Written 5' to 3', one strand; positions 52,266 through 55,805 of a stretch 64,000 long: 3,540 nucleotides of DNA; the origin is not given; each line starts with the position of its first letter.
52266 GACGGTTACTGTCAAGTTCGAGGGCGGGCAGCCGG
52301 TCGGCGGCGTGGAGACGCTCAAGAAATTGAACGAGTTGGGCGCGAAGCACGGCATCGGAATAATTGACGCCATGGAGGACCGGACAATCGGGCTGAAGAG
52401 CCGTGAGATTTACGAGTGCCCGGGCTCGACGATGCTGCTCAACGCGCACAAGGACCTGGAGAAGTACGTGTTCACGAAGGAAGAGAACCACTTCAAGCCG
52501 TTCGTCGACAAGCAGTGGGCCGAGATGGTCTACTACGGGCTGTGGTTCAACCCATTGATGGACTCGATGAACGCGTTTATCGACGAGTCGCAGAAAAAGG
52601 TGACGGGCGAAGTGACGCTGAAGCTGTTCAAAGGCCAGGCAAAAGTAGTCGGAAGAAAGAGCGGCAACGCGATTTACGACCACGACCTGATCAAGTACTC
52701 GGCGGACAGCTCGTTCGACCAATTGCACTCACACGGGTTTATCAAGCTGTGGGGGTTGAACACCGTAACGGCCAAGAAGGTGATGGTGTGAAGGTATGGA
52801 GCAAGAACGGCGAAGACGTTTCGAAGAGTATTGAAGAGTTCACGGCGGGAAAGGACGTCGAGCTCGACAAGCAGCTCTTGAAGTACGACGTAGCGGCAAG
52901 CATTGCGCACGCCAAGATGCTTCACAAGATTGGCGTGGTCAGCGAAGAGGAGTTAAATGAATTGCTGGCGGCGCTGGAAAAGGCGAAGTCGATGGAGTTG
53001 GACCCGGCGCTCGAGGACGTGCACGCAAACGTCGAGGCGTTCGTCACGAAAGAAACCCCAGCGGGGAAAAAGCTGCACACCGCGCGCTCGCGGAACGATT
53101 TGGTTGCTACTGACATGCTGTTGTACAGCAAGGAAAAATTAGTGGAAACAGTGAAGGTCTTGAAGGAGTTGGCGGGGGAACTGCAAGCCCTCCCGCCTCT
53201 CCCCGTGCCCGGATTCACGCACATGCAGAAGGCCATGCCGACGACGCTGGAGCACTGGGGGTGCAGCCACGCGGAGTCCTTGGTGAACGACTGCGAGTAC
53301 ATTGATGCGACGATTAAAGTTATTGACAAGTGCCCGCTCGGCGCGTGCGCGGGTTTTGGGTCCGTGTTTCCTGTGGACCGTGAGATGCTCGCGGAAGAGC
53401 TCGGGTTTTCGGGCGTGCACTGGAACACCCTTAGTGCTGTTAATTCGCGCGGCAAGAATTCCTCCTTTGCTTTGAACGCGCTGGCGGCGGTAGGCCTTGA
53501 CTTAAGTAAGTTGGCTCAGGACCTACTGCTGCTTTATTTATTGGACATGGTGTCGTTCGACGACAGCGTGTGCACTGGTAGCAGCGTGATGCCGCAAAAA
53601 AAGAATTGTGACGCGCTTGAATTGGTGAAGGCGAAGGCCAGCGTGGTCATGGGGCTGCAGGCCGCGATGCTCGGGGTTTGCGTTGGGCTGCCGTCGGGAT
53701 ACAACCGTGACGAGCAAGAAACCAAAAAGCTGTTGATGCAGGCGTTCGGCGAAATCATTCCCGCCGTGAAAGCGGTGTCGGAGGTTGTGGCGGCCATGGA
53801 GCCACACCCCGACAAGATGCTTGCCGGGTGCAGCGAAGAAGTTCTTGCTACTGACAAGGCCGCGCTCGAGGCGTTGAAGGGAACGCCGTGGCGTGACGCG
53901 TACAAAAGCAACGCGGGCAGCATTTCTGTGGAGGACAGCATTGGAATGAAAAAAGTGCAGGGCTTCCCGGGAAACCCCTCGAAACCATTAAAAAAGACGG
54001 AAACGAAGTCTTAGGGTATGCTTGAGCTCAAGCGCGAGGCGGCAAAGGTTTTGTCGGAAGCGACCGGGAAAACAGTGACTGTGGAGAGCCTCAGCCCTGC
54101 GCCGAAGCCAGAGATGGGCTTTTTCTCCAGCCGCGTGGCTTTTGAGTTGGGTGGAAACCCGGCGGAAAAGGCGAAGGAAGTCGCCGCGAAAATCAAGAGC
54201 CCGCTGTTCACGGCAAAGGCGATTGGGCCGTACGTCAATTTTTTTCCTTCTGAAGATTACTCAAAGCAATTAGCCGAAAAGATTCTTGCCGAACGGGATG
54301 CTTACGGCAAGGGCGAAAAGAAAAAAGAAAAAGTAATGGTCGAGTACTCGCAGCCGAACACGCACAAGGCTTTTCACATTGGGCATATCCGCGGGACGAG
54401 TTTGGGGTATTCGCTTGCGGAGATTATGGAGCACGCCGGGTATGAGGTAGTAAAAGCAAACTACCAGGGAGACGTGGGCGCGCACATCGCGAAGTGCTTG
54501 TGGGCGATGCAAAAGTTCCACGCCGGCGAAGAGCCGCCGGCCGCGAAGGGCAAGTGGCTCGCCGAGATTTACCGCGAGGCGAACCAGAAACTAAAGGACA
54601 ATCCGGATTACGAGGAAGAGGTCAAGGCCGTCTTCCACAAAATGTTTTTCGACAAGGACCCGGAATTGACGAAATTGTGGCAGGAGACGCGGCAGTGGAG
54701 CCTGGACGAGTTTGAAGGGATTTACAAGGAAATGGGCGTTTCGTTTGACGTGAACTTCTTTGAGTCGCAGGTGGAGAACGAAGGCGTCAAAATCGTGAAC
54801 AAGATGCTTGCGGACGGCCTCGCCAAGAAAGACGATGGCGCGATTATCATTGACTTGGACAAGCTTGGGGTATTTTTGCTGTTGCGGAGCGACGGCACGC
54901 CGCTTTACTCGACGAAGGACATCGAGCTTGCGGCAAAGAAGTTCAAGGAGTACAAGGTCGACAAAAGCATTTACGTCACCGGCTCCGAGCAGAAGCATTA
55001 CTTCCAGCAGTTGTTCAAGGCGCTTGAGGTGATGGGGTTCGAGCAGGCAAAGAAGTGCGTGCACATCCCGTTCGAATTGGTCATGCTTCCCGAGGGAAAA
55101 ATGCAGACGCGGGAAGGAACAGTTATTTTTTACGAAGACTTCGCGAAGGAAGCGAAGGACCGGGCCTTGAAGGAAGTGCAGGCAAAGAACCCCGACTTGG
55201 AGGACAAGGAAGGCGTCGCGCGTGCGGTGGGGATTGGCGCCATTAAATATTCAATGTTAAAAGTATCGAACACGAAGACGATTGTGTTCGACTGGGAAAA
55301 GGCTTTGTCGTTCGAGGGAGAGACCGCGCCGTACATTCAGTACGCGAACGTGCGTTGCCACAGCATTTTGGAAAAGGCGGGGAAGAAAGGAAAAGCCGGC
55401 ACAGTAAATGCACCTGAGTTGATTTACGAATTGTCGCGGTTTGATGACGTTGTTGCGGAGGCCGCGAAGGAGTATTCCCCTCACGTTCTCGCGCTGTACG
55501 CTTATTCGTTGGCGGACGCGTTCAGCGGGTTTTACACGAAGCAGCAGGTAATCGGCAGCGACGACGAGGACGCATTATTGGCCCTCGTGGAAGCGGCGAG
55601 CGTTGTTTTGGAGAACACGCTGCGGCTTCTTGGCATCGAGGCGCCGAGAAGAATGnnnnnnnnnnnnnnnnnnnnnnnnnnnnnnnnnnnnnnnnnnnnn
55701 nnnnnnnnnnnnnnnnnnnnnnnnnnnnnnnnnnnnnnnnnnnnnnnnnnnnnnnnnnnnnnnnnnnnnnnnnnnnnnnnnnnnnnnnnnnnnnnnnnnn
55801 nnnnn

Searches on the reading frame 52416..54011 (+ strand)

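Call 80: search_protein_families(library=pfam, proteins=[window:52416-54011:+], max_evalue=0.001)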
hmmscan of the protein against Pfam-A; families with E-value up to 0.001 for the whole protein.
window:52416-54011:+ (532 aa): 1 family
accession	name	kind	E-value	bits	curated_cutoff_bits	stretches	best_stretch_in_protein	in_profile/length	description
PF00206.25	Lyase_1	-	6.6e-37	128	27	1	147-413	17-312/312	Lyase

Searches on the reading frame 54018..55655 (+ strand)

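Call 80: search_protein_families(library=pfam, proteins=[window:54018-55655:+], max_evalue=0.001)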
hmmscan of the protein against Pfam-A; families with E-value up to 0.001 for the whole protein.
window:54018-55655:+ (546 aa): 2 families
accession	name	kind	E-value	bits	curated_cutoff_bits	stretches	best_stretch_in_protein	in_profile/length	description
PF00750.26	tRNA-synt_1d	-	3.3e-62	210.9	23.3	1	88-426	4-349/349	tRNA synthetases class I (R), catalytic domain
PF05746.21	DALR_1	-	2.4e-28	99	22.3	1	440-546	1-117/117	DALR anticodon binding domain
